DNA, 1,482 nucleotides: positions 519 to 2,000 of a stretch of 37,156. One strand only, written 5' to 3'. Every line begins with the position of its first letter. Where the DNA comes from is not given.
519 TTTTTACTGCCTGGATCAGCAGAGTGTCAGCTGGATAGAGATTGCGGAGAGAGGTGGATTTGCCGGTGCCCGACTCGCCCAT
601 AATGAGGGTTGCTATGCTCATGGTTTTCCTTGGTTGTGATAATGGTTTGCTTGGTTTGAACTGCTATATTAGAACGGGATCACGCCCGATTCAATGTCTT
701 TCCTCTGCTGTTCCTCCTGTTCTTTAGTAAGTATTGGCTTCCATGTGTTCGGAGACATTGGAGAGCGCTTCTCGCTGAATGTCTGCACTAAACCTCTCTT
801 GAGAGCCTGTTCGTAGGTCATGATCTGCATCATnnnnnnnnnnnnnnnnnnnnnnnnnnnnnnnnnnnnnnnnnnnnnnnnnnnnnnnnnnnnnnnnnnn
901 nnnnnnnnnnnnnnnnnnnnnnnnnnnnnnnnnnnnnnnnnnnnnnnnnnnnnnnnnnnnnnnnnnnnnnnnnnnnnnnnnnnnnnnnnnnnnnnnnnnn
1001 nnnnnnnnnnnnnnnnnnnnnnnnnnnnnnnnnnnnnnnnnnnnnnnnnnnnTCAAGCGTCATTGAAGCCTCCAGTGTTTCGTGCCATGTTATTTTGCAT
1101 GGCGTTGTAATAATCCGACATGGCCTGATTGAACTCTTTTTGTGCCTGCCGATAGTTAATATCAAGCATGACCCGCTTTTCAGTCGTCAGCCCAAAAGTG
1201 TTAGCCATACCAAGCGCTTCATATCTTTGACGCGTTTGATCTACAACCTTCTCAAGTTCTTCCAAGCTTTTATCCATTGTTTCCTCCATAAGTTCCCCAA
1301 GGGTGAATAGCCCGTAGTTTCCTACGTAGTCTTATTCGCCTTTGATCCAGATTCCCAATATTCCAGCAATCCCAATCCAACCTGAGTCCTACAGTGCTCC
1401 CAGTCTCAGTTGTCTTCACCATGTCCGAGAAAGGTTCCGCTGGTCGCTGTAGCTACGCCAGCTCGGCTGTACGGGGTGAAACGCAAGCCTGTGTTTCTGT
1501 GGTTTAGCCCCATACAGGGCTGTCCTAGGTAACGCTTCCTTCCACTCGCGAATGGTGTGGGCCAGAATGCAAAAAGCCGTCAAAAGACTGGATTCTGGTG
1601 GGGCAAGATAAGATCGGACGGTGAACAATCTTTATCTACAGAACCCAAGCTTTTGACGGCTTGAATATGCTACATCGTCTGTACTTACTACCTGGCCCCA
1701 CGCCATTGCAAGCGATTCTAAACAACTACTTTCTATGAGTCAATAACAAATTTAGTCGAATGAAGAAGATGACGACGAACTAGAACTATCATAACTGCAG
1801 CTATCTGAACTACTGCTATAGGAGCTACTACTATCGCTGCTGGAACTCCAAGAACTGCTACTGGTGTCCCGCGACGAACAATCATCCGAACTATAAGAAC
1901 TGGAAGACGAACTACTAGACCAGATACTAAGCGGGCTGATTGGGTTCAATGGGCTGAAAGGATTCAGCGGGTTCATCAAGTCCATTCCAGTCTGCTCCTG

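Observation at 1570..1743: Self-contained promoter, ~138-nt RNA and an 89-nt three-tier hairpin with a U-tract inside a 462-bp coding desert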

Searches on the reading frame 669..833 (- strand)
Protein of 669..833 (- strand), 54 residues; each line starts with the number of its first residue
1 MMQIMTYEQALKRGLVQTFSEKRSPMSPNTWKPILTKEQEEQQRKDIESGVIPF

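Call 16: search_protein_families(library=phrogs, proteins=[window:669-833:-], max_evalue=0.01)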
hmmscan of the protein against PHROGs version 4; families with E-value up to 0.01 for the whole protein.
window:669-833:- (54 aa): 0 families

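Call 39: find_related_loci(query=A2, collection=viral_contigs, flank=5000)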
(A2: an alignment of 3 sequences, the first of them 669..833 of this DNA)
Query A2 (54 aa) in viral_contigs; peptide patterns used: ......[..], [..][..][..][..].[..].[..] (x = any residue, [..] = any of these).
599 stretches matched a pattern (row limit reached: there are more); 10 encode a relative of the query (tblastn E <= 1e-3); 10 distinct loci.
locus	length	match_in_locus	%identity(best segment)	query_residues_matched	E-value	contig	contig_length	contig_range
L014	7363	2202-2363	85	1-54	2e-29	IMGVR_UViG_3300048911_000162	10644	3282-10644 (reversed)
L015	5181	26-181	58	3-54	3e-20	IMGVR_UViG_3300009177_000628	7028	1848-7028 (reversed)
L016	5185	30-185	56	3-54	1e-19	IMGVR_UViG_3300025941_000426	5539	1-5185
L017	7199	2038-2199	59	1-54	3e-19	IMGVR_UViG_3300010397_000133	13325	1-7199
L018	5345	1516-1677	57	1-54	7e-19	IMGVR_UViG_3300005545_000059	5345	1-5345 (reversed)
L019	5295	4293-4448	58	3-54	9e-19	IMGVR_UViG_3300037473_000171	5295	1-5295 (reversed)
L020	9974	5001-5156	58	3-54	2e-18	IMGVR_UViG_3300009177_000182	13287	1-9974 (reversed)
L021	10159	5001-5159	57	2-54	2e-18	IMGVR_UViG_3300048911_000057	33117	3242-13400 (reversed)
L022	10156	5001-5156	54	3-54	4e-18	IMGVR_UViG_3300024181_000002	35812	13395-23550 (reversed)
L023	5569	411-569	57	2-54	5e-15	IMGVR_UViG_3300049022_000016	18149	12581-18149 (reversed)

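Call 44: find_related_loci(query=A2, collection=genome_contigs, flank=4000)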
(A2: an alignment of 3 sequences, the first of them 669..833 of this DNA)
Query A2 (54 aa) in genome_contigs; peptide patterns used: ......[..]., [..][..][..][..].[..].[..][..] (x = any residue, [..] = any of these).
144 stretches matched a pattern, but none encodes a relative of the query by tblastn (E <= 1e-3).

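Call 64: find_homologous_proteins(query=A2, max_evalue=0.00001)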
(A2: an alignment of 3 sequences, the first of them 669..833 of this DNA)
Query A2 (3 sequences) (54 aa, profile of the alignment): 18 proteins with E <= 0.00001 among 1078 candidates.
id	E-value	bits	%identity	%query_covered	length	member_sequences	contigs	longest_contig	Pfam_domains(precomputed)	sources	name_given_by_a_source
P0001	7.1e-35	137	60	96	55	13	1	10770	-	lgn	-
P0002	1.0e-34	136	60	96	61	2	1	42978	-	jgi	jgi:hypothetical protein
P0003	8.8e-32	127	56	96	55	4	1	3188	-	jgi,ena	-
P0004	2.1e-31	125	100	100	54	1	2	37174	-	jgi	jgi:hypothetical protein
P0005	3.1e-29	118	66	93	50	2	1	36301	-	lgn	-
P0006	5.3e-29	118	73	96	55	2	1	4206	-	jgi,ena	-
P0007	5.6e-28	114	83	100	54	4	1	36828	-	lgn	-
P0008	2.4e-27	112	81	98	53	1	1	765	-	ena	-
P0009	5.3e-26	108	50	96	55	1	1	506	-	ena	-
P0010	2.1e-21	93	64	98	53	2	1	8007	-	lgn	-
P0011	7.3e-19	85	54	100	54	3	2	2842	-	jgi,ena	-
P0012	3.4e-17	80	54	100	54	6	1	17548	-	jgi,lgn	jgi:hypothetical protein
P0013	2.6e-16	77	52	100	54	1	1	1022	-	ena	-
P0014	2.5e-15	74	68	69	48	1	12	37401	-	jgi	jgi:hypothetical protein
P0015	5.9e-15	73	65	69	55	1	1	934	-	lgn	-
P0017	7.7e-10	56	53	98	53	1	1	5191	-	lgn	-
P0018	1.3e-9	56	40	65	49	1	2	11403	-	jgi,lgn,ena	-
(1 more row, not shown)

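Call 65: find_encoding_contigs(protein=P0005, flank=3500, max_places=3)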
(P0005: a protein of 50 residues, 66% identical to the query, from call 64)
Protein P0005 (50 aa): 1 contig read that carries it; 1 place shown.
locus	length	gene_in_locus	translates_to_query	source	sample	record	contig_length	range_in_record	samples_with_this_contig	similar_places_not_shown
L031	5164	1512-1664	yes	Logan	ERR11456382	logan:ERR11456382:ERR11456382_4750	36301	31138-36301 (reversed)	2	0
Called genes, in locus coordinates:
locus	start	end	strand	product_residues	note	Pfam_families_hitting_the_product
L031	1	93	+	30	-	?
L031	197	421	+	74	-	-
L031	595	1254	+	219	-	PF01844:HNH (weak)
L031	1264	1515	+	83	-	-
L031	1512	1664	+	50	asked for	-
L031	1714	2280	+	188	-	PF04404:ERF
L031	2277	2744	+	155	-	PF00436:SSB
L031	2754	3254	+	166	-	PF05565:Sipho_Gp157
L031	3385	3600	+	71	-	-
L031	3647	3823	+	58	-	-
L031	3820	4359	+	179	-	-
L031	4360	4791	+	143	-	PF04266:ASCH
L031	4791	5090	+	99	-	-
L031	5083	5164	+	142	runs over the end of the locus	-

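Call 66: find_encoding_contigs(protein=P0007, flank=3500, max_places=3)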
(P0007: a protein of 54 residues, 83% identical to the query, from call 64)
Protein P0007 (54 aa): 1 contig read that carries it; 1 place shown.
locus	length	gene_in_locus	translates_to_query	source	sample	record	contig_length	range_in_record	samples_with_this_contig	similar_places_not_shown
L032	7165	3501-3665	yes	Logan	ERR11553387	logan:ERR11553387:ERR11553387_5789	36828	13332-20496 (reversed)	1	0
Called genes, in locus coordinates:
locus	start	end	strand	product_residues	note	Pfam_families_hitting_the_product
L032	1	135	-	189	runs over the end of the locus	PF17720:RLIG1 (faint)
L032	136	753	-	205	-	PF05766:NinG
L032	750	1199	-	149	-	PF05772:NinB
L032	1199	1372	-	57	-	-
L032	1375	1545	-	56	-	-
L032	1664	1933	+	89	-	-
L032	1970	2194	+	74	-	-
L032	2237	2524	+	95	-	-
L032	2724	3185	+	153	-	PF13392:HNH_3 (weak)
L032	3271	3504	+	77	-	-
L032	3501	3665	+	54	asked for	-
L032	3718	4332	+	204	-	PF04404:ERF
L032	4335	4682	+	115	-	PF00436:SSB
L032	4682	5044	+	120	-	-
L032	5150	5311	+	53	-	-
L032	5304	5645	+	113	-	-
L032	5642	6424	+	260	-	-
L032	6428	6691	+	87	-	-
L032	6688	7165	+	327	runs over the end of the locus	-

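Call 67: find_encoding_contigs(protein=P0014, flank=3500, max_places=6)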
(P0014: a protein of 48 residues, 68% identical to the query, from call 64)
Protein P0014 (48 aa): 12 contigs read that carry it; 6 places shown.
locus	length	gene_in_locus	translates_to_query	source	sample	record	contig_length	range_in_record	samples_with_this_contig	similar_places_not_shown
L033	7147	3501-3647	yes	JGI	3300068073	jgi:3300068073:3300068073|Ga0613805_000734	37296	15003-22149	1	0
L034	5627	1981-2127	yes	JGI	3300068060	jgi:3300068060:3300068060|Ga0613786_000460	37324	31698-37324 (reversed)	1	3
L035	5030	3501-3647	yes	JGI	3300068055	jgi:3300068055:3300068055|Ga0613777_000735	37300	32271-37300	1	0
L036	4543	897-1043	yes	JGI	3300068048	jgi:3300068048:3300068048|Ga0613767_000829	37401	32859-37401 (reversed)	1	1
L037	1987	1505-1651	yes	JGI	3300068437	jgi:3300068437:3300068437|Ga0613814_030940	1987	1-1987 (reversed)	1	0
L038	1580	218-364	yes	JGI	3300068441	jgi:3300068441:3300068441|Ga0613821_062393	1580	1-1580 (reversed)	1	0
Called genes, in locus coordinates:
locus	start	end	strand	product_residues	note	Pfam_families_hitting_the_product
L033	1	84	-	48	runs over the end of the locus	-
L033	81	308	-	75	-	-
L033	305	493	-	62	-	-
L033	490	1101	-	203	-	PF05766:NinG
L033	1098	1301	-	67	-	-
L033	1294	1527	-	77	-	-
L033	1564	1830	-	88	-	-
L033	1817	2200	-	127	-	PF22253:DUF6948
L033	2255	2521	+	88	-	-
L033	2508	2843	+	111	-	-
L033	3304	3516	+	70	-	-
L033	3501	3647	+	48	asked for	-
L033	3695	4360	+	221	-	-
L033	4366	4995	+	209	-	-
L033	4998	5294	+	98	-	-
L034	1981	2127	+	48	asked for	-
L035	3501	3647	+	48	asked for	-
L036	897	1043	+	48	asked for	-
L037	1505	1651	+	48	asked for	-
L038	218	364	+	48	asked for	-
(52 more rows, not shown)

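Call 68: find_encoding_contigs(protein=P0001, flank=3500, max_places=3)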
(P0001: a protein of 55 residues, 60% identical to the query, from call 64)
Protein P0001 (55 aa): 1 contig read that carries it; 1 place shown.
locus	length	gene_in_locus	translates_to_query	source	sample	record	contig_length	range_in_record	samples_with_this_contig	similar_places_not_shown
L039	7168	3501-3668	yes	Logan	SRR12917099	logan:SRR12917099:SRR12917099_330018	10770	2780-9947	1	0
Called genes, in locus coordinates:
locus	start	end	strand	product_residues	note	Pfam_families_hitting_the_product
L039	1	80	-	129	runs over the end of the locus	-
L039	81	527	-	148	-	PF05772:NinB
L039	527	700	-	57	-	-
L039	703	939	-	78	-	-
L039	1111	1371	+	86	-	-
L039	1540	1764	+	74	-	-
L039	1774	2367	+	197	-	PF10108:DNA_pol_B_exo2 (weak)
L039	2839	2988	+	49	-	-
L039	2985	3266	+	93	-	-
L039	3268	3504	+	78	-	-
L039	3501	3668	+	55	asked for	-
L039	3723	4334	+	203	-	PF04404:ERF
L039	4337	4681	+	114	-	PF00436:SSB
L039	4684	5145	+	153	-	-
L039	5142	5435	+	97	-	-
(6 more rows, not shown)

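Call 70: find_encoding_contigs(protein=P0012, flank=3000, max_places=3)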
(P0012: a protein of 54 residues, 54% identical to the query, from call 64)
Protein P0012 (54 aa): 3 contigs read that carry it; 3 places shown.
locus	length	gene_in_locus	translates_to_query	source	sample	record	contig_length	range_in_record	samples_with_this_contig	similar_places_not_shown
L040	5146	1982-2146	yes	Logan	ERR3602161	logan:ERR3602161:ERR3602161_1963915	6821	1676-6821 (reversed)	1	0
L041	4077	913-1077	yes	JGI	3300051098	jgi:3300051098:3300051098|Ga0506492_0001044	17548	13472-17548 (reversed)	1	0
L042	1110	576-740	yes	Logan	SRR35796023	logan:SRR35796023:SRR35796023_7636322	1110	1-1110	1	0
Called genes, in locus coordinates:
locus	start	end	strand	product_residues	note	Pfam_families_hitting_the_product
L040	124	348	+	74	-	-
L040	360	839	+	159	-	-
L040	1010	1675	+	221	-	PF01844:HNH (weak)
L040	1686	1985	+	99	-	-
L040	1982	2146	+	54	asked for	-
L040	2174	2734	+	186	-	PF04404:ERF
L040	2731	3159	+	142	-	PF00436:SSB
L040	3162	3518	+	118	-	-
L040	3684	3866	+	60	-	-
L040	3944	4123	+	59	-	-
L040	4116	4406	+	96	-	PF27050:Phage_P22_Y8K6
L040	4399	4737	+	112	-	-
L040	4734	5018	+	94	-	-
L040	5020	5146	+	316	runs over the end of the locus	-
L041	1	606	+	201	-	?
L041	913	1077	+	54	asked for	-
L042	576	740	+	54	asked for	-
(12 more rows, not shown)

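Call 71: find_encoding_contigs(protein=P0010, flank=3000, max_places=3)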
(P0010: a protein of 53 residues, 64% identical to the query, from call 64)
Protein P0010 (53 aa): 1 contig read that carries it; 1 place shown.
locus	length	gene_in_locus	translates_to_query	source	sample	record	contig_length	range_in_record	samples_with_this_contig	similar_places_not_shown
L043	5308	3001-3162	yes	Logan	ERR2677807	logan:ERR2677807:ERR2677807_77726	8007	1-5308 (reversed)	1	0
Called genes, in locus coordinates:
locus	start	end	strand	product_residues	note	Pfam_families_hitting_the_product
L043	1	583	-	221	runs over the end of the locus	PF05766:NinG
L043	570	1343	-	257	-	-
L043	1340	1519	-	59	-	PF13542:HTH_Tnp_ISL3 (weak)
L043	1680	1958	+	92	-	-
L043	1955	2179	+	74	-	-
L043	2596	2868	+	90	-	-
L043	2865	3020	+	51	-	-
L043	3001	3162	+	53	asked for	-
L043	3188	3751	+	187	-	PF04404:ERF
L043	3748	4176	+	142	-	PF00436:SSB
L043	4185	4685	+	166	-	PF05565:Sipho_Gp157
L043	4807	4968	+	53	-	-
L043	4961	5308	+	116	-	?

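Call 72: find_encoding_contigs(protein=P0018, flank=3000, max_places=3)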
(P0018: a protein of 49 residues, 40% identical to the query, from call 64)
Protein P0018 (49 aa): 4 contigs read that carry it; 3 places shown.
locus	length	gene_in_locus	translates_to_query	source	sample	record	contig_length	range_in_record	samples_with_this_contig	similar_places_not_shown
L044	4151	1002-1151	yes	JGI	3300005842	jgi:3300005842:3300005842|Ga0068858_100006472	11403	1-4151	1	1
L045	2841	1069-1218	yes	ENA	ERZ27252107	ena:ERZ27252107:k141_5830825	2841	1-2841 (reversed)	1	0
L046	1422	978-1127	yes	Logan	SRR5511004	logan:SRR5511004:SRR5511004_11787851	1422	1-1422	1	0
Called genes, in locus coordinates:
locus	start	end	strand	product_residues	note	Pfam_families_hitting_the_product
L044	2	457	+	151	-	?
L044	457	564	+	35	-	-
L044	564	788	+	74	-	-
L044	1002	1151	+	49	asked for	-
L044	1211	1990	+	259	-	PF03837:RecT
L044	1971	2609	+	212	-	PF09588:YqaJ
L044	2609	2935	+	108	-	PF00436:SSB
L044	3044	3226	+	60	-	-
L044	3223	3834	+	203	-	-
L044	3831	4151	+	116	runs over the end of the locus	-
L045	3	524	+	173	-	?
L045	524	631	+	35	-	-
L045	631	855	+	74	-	-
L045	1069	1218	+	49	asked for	-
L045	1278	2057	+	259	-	PF03837:RecT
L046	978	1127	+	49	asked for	-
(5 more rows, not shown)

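Call 73: find_encoding_contigs(protein=P0017, flank=3000, max_places=3)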
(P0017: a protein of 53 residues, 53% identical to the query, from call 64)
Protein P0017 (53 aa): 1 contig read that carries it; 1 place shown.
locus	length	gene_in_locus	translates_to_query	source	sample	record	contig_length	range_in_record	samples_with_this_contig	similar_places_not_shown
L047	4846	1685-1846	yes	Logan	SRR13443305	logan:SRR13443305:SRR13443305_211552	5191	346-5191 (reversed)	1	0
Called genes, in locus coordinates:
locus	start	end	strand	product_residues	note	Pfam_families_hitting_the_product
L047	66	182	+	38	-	-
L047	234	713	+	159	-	-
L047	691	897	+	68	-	-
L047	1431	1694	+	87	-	-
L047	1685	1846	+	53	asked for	-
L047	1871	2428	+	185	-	PF04404:ERF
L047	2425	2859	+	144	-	PF00436:SSB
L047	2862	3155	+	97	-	-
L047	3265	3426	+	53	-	-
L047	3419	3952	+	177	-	-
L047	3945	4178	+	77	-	-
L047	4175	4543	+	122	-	-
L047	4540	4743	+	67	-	-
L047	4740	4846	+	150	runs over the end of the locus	?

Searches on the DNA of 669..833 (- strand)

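Call 81: search_rna_families(sources=[L043, L047, L018, L033, L019, L017, L021, L001], threshold=evalue, max_evalue=1)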
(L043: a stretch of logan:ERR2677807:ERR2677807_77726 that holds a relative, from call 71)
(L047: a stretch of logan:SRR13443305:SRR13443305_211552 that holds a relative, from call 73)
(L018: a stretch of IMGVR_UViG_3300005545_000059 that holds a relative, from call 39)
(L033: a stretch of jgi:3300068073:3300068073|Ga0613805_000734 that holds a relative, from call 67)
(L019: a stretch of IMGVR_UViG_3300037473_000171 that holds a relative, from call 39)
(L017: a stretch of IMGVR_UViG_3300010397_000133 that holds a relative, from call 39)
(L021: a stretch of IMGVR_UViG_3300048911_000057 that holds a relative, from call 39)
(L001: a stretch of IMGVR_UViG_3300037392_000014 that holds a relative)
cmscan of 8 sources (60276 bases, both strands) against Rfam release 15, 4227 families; matches with E-value up to 1: 3.
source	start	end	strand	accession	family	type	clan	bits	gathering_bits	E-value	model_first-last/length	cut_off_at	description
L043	2376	2499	+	RF02932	Betaproteobacteria-1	Gene; sRNA;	-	66.6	49.4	4.2e-10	1-120/120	no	Betaproteobacteria-1 RNA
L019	3386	3489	+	RF00962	mir-586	Gene; miRNA;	-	26.7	89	0.21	1-87/87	no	mir-586 microRNA precursor family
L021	4198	4294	+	RF04201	MIR7510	Gene; miRNA;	-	26.5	93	0.68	1-79/79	no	MIR7510 microRNA precursor family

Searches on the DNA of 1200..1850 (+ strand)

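Call 6: search_dna_similar(query=window:1250-1800:+, collection=phages, mode=distant, max_rows=40)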
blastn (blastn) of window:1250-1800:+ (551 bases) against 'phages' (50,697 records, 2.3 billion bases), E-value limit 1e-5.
No match.

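Call 7: search_dna_similar(query=window:1250-1800:+, collection=ecoli_genomes, mode=near, max_rows=20)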
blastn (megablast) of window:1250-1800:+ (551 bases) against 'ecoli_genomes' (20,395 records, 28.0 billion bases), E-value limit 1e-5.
No match.

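Call 10: search_rna_families(source=window, start=1200, end=1850, threshold=evalue, max_evalue=10, show_alignments=3)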
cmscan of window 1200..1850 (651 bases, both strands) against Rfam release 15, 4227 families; matches with E-value up to 10: 7.
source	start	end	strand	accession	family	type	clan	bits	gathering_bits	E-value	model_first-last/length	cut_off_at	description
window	1564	1669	-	RF03796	mir-5984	Gene; miRNA;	-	22.5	95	0.08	1-74/74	no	mir-5984 microRNA precursor family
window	1713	1780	-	RF02059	STnc50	Gene; sRNA;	-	21.9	55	0.39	1-84/84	no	Salmonella enterica sRNA STnc40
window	1571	1663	-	RF00047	mir-2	Gene; miRNA;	-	17.2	45.5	1.9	1-72/72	no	mir-2 microRNA precursor family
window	1582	1654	-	RF00074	mir-29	Gene; miRNA;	-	16.4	46.7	1.7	1-70/70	no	mir-29 microRNA precursor family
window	1343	1426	-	RF00357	snoR44_J54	Gene; snRNA; snoRNA; CD-box;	CL00069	16.1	48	4.8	1-97/97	no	Small nucleolar RNA R44/J54/Z268 family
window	1571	1662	-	RF00019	Y_RNA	Gene;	-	15.1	38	3.9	1-96/96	no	Y RNA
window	1439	1462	-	RF02262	MAT2A_C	Cis-reg;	-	14.1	47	9.3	13-38/52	no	MAT2A 3'UTR stem loop C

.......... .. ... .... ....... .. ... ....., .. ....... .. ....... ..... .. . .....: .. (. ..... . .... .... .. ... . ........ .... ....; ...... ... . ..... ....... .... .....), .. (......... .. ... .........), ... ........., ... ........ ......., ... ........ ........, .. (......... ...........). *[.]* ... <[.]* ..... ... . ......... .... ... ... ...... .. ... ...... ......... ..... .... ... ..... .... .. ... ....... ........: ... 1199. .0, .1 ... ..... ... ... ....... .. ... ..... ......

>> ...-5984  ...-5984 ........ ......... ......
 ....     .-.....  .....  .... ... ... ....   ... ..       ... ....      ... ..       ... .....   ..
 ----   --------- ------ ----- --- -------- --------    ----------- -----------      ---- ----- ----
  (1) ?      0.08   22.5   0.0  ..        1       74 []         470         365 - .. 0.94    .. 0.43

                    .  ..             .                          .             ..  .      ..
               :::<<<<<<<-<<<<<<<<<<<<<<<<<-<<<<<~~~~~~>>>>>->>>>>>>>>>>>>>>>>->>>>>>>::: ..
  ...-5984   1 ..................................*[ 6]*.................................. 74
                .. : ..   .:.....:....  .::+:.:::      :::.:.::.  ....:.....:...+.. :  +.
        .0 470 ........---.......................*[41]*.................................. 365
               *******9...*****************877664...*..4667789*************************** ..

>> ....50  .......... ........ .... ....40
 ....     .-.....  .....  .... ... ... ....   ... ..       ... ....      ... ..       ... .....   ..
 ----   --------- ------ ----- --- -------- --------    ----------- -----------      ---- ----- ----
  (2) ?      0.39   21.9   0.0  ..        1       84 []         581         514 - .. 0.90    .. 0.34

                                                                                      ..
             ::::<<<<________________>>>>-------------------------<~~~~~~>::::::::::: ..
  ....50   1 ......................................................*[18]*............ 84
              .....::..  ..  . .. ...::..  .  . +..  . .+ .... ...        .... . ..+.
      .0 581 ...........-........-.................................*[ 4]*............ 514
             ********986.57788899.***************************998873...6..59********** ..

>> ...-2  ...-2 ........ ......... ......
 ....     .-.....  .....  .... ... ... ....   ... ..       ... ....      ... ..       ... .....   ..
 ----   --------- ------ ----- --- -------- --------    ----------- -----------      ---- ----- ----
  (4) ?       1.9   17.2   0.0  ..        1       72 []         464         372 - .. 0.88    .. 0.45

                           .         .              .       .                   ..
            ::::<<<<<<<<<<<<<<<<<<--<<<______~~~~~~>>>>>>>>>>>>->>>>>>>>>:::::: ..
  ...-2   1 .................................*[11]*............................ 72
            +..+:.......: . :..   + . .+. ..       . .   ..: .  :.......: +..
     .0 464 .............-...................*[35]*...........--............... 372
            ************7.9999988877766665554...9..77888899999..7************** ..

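Call 99: search_dna_similar(query=window:1250-1800:-, collection=plasmids, mode=distant, max_evalue=0.001, max_rows=10)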
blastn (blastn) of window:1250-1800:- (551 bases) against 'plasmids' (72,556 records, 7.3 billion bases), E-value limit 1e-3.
No match.

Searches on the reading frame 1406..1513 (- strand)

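Call 89: search_protein_families(library=pfam, proteins=[window:1406-1513:-], max_evalue=0.1)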
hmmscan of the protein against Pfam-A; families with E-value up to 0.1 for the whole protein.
window:1406-1513:- (35 aa): 1 family
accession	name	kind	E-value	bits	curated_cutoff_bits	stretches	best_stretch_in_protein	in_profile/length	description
PF18105.7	PGM1_C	-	0.035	14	22.5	1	7-32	8-33/54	PGM1 C-terminal domain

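Call 90: search_protein_families(library=phrogs, proteins=[window:1406-1513:-], max_evalue=0.1)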
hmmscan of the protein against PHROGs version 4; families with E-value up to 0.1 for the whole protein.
window:1406-1513:- (35 aa): 0 families

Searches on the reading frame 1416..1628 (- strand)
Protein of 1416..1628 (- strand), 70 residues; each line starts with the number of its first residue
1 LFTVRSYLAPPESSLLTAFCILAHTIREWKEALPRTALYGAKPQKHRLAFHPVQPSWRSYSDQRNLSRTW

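Call 89: search_protein_families(library=pfam, proteins=[window:1416-1628:-], max_evalue=0.1)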
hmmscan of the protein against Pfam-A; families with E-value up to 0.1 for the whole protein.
window:1416-1628:- (70 aa): 0 families

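Call 90: search_protein_families(library=phrogs, proteins=[window:1416-1628:-], max_evalue=0.1)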
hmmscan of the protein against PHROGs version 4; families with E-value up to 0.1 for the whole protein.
window:1416-1628:- (70 aa): 0 families
